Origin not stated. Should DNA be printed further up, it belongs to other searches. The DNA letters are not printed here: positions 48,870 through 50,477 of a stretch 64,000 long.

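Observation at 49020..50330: Receiver domain and degenerate LuxR HTH fused to a class III nucleotide cyclase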

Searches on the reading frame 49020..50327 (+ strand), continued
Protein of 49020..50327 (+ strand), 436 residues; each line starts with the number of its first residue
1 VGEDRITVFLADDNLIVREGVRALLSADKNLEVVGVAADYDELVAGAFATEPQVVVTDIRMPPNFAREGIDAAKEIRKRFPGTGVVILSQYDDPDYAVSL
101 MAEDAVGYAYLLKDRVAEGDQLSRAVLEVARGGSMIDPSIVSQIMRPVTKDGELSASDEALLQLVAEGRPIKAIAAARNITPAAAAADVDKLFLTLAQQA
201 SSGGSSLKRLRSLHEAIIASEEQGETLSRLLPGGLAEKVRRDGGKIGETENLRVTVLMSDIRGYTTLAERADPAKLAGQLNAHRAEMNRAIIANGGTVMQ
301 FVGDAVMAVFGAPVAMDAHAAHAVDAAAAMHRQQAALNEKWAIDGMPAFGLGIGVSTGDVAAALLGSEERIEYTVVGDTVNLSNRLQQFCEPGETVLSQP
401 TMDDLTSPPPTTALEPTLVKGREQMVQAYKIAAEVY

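Call 11: search_solved_structures(query=window:49020-50327:+, max_evalue=0.001, show_alignments=3)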
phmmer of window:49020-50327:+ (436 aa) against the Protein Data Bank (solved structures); distinct sequences matched with E-value up to 0.001: 85 (the best 60 are shown).
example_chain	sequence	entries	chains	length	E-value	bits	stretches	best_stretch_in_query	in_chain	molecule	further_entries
3r5g_A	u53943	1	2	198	3.5e-26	95.5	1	248-431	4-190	CyaB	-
2w01_A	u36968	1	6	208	4.9e-25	91.7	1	252-403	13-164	ADENYLATE CYCLASE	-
6fht_A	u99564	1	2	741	3.3e-24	89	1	242-403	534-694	Bacteriophytochrome,Adenylate cyclase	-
1wc0_A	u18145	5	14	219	1.1e-20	77.4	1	251-398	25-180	ADENYLATE CYCLASE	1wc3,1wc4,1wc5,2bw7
1wc1_A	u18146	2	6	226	1.5e-20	77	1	252-398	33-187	ADENYLATE CYCLASE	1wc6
3c3w_A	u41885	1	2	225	3.6e-16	62.6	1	6-197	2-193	TWO COMPONENT TRANSCRIPTIONAL REGULATORY PROTEIN DEVR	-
5o5k_A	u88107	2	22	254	1.5e-15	60.5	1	213-394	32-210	Adenylate cyclase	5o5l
7ve6_A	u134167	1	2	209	3.9e-14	55.9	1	6-195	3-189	Response regulator protein VraR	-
4gvp_A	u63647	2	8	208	4.3e-14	55.7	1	6-195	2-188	Response regulator protein vraR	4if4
5hev_A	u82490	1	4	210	2.6e-13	53.2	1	6-192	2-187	Response regulator protein VraR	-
7yz9_A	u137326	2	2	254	1.9e-12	50.3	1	211-395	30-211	Adenylate cyclase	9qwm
6ao9_A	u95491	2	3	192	2.3e-12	50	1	252-429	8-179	Bacterio-rhodopsin/guanylyl cyclase 1 fusion protein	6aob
6aoa_A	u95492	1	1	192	3.1e-12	49.6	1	252-429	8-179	Bacterio-rhodopsin/guanylyl cyclase 1 fusion protein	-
6sir_A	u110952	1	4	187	3.6e-12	49.4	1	252-432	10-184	Nucleotide cyclase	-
4p2f_A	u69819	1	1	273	4e-12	49.3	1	219-395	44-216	Adenylate cyclase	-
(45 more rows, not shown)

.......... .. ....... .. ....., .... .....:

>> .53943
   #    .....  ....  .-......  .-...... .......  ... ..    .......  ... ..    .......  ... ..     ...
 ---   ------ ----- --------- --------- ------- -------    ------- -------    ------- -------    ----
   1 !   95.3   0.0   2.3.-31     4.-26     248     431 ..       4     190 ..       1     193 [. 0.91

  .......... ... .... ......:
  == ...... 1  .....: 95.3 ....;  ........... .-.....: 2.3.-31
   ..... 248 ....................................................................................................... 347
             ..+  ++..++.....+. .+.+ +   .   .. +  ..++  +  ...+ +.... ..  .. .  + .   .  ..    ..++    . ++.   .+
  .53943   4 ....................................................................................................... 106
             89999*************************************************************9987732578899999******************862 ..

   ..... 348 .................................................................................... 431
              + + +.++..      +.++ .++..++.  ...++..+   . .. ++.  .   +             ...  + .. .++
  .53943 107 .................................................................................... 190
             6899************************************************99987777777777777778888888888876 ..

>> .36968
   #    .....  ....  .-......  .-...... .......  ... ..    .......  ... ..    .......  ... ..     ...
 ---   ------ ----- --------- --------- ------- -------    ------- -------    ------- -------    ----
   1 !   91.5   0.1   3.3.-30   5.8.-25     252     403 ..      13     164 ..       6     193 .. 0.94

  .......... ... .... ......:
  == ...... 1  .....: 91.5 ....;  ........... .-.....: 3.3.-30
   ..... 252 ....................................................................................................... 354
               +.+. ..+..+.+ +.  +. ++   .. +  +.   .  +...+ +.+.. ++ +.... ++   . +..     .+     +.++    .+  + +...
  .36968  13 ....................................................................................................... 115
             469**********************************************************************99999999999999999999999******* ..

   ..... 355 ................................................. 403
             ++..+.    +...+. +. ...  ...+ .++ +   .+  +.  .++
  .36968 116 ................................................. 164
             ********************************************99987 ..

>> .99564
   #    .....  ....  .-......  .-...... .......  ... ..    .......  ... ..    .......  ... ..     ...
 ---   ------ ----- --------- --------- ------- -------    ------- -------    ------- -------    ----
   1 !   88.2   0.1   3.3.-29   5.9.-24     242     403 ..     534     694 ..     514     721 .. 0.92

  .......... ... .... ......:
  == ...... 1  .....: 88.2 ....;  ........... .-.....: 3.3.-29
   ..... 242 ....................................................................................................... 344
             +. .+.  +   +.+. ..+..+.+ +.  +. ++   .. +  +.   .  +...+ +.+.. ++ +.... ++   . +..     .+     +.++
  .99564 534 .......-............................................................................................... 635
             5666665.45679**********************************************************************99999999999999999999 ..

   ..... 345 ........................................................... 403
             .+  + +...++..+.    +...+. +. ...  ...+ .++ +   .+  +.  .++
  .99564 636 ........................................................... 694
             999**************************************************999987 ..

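Call 28: search_protein_representatives(protein=window:49020-50327:+)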
Query: 436 residues. Proteins with E-value up to 0.001 (for the whole library): 144270; up to 1e-10: 55307; up to 1e-30: 805. The best 150 are listed.
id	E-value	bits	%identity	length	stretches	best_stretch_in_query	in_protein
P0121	8.1e-166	568.5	58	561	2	4-432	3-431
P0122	3.9e-153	526.7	62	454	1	5-433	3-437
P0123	3.8e-123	428.0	68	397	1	5-314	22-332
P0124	2.2e-116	405.7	59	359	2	225-433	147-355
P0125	8.2e-116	403.8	66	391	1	34-331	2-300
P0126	7.0e-103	361.3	64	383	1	6-278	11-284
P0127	3.2e-102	359.1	62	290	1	148-433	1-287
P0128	1.7e-97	343.5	55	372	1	37-388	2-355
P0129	5.8e-93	328.6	70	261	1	6-238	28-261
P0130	2.5e-91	323.2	45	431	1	6-432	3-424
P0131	3.8e-91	322.6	69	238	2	2-143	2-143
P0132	6.1e-91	321.9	64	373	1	87-336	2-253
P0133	1.6e-90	320.6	61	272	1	171-431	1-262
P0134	8.1e-89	314.9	43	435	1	7-431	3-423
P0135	2.2e-88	313.5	66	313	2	197-349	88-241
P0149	3.5e-72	260.2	61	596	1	225-432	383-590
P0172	5.5e-63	229.9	57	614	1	206-430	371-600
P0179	1.0e-60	222.5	52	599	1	175-431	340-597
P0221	5.6e-52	193.7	42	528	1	6-393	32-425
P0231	2.4e-49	185.0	44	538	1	126-432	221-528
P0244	9.7e-47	176.4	46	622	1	180-431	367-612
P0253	5.1e-46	174.0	48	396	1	147-425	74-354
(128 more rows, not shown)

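Call 29: search_protein_families(library=pfam, proteins=[P0121, P0130, P0134, P0221, P0231, P0253, P0179, P0244, P0149, P0172], max_evalue=0.01)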
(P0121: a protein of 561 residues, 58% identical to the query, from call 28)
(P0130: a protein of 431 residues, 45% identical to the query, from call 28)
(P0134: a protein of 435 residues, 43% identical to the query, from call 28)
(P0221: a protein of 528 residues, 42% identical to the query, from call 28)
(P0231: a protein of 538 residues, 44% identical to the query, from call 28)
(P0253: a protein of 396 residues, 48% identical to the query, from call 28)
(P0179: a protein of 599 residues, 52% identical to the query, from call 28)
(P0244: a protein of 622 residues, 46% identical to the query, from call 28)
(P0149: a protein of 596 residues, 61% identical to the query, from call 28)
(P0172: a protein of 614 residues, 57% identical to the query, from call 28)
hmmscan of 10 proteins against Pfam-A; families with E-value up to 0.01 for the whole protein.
P0121 (561 aa): 2 families
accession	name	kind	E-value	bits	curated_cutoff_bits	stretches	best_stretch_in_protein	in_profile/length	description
PF00072.30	Response_reg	-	1.6e-41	141.4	30.2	2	446-555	1-109/111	Response regulator receiver domain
PF00211.25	Guanylate_cyc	-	3e-20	73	21.9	1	251-422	7-174/183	Adenylate and Guanylate cyclase catalytic domain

P0130 (431 aa): 3 families
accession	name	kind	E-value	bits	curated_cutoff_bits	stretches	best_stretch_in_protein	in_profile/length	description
PF00211.25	Guanylate_cyc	-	2.3e-24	86.4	21.9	1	245-423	7-181/183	Adenylate and Guanylate cyclase catalytic domain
PF00072.30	Response_reg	-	1e-16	61.5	30.2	1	6-103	2-94/111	Response regulator receiver domain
PF08281.18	Sigma70_r4_2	-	0.0019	18.3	25.7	0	148-181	13-47/54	Sigma-70, region 4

P0134 (435 aa): 3 families
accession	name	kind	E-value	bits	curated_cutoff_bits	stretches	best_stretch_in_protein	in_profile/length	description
PF00211.25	Guanylate_cyc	-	8.9e-25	87.8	21.9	1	248-417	8-176/183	Adenylate and Guanylate cyclase catalytic domain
PF00072.30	Response_reg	-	1.6e-16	60.8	30.2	1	4-102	1-94/111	Response regulator receiver domain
PF08281.18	Sigma70_r4_2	-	0.0039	17.3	25.7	0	154-191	15-53/54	Sigma-70, region 4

P0221 (528 aa): 0 families

P0231 (538 aa): 1 family
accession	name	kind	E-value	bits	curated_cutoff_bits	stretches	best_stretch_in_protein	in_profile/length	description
PF00211.25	Guanylate_cyc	-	1.7e-06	28.2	21.9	1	349-433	9-93/183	Adenylate and Guanylate cyclase catalytic domain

P0253 (396 aa): 1 family
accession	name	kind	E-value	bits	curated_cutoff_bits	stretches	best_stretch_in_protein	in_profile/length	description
PF00211.25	Guanylate_cyc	-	1.5e-06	28.4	21.9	1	280-353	102-175/183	Adenylate and Guanylate cyclase catalytic domain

P0179 (599 aa): 1 family
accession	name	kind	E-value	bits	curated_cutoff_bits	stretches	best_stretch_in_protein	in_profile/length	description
PF00211.25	Guanylate_cyc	-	3.6e-20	72.8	21.9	1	416-565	8-152/183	Adenylate and Guanylate cyclase catalytic domain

P0244 (622 aa): 1 family
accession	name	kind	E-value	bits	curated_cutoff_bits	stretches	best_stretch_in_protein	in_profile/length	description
PF00211.25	Guanylate_cyc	-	4.4e-18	66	21.9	1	432-577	7-147/183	Adenylate and Guanylate cyclase catalytic domain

P0149 (596 aa): 1 family
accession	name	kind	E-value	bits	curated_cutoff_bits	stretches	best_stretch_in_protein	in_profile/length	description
PF00211.25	Guanylate_cyc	-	1.3e-18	67.7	21.9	1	411-583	8-176/183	Adenylate and Guanylate cyclase catalytic domain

P0172 (614 aa): 1 family
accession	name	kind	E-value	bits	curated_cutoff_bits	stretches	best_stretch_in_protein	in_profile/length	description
PF00211.25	Guanylate_cyc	-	5.3e-20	72.2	21.9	1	421-592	8-173/183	Adenylate and Guanylate cyclase catalytic domain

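Call 31: predict_structure(alignment_id=A1)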
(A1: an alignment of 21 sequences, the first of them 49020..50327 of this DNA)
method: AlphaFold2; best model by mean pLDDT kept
length: 436 residues; sequences in the alignment: 21
mean_pLDDT: 77.7   pTM: 0.47
mean pLDDT of the five models: 77.7, 72.7, 72.4, 72.0, 66.6
residues with pLDDT >= 90: 79; 70-90: 245; 50-70: 90; < 50: 22
segments of 3 or more residues with pLDDT < 50: 1-3, 201-203, 220-233
pLDDT, mean of each block of 10 residues (from residue 1): 73 84 87 87 82 82 58 73 83 77 71 82 88 83 73 76 78 75 70 66 58 58 34 52 61 91 78 81 86 83 77 85 95 92 87 93 60 74 88 94 92 88 87 75
secondary structure, 60 per line:
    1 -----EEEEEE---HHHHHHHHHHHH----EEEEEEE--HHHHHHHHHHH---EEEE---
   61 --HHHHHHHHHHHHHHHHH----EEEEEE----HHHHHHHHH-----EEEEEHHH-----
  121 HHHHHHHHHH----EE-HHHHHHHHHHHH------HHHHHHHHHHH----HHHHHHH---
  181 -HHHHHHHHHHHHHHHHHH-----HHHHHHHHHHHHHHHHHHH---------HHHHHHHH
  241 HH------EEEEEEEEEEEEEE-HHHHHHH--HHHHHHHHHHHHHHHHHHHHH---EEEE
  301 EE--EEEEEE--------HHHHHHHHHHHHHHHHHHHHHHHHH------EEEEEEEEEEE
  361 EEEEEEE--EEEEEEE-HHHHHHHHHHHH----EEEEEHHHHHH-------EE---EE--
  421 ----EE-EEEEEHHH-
elements in order: E6-11 H15-26 E31-37 H40-50 E54-57 H63-79 E84-89 H94-102 E108-112 H121-130 H138-149 H156-166 H171-177 H182-199 H205-223 H233-242 E249-262 H264-270 H273-293 E297-302 E305-310 H319-343 E350-367 E370-376 H378-389 E394-398 H399-404 E428-432

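Call 34: fold_search(model_id=the predicted structure, library=pdb)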
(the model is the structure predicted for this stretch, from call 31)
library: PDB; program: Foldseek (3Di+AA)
matches with E <= 10: 1568; with E <= 0.001: 327
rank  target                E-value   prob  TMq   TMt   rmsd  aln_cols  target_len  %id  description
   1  6fht_B                4.7e-17  1.00  0.44  0.27   8.6       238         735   25  Crystal structure of an artificial phytochrome regulated adenylate/guanylate cyclase in its dark adapted Pr form (released 2018-04-18)
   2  1wc1_C                5.8e-17  1.00  0.40  0.87   2.4       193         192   31  Soluble adenylyl cyclase CyaC from S. platensis in complex with Rp- ATPalphaS (released 2004-12-20)
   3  2w01_D                8.1e-17  1.00  0.40  0.85   2.1       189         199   30  Crystal structure of the guanylyl cyclase Cya2 (released 2008-09-30)
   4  1wc1_A                8.5e-17  1.00  0.40  0.86   2.4       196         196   31  Soluble adenylyl cyclase CyaC from S. platensis in complex with Rp- ATPalphaS (released 2004-12-20)
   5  1wc1_B                9.0e-17  1.00  0.40  0.86   2.5       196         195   31  Soluble adenylyl cyclase CyaC from S. platensis in complex with Rp- ATPalphaS (released 2004-12-20)
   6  6fht_A                1.7e-16  1.00  0.44  0.27   8.6       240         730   26  Crystal structure of an artificial phytochrome regulated adenylate/guanylate cyclase in its dark adapted Pr form (released 2018-04-18)
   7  1wc3_B                1.7e-16  1.00  0.40  0.86   2.5       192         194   31  Soluble adenylyl cyclase CyaC from S. platensis in complex with alpha, beta-methylene-ATP and Strontium (released 2004-12-20)
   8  2w01_C                1.8e-16  1.00  0.40  0.84   2.2       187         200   29  Crystal structure of the guanylyl cyclase Cya2 (released 2008-09-30)
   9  2w01_B                3.2e-16  1.00  0.40  0.86   1.7       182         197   29  Crystal structure of the guanylyl cyclase Cya2 (released 2008-09-30)
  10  1wc4_B                4.0e-16  1.00  0.40  0.86   2.4       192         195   31  Soluble adenylyl cyclase CyaC from S. platensis in complex with alpha, beta-methylene-ATP and Europium (released 2004-12-20)
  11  1wc0_B                4.2e-16  1.00  0.40  0.85   2.5       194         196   30  Soluble adenylyl cyclase CyaC from S. platensis in complex with alpha, beta-methylene-ATP (released 2004-12-20)
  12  1wc0_A                4.7e-16  1.00  0.38  0.81   3.2       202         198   30  Soluble adenylyl cyclase CyaC from S. platensis in complex with alpha, beta-methylene-ATP (released 2004-12-20)
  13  3r5g_B                5.3e-16  1.00  0.40  0.87   2.0       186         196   33  Crystal structure of the adenylyl cyclase CyaB from P. aeruginosa (released 2012-01-11)
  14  1wc4_A                1.2e-15  1.00  0.40  0.84   2.5       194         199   30  Soluble adenylyl cyclase CyaC from S. platensis in complex with alpha, beta-methylene-ATP and Europium (released 2004-12-20)
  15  3r5g_A                1.3e-15  1.00  0.40  0.87   2.1       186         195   33  Crystal structure of the adenylyl cyclase CyaB from P. aeruginosa (released 2012-01-11)
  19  2w01_A                3.8e-15  1.00  0.39  0.82   2.2       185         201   29  Crystal structure of the guanylyl cyclase Cya2 (released 2008-09-30)
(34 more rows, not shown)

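Call 38: find_encoding_contigs(protein=P0073, flank=8000, max_places=2)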
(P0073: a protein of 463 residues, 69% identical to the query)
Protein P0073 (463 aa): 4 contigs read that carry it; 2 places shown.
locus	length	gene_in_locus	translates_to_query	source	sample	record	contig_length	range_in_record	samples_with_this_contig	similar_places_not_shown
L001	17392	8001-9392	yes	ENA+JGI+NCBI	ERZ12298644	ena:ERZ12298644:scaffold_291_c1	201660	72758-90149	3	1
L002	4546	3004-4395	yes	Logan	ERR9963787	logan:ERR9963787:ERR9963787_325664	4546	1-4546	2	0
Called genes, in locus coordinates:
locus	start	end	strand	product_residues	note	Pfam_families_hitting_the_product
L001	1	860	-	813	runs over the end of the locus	PF00990:GGDEF, PF00563:EAL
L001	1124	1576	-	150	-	-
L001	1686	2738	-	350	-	PF09995:MPAB_Lcp_cat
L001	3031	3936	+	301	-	PF00378:ECH_1, PF16113:ECH_2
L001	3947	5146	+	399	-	PF00067:p450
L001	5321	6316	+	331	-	PF00027:cNMP_binding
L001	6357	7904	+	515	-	PF00890:FAD_binding_2 (faint), PF01266:DAO (weak), PF01494:FAD_binding_3 (weak), PF01593:Amino_oxidase, PF01946:Thi4 (faint), PF03486:HI0933_like (faint), PF13450:NAD_binding_8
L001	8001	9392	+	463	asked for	PF00072:Response_reg, PF00211:Guanylate_cyc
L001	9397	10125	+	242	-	PF00005:ABC_tran, PF02463:SMC_N (faint)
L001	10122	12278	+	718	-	PF07730:HisKA_3, PF02518:HATPase_c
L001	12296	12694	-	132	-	PF00072:Response_reg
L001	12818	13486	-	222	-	PF00072:Response_reg, PF00196:GerE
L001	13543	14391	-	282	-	PF12706:Lactamase_B_2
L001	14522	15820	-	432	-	PF02771:Acyl-CoA_dh_N, PF02770:Acyl-CoA_dh_M, PF11794:HpaB_N (weak), PF00441:Acyl-CoA_dh_1, PF08028:Acyl-CoA_dh_2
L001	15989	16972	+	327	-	PF04055:Radical_SAM, PF06968:BATS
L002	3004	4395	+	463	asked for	PF00072:Response_reg, PF00211:Guanylate_cyc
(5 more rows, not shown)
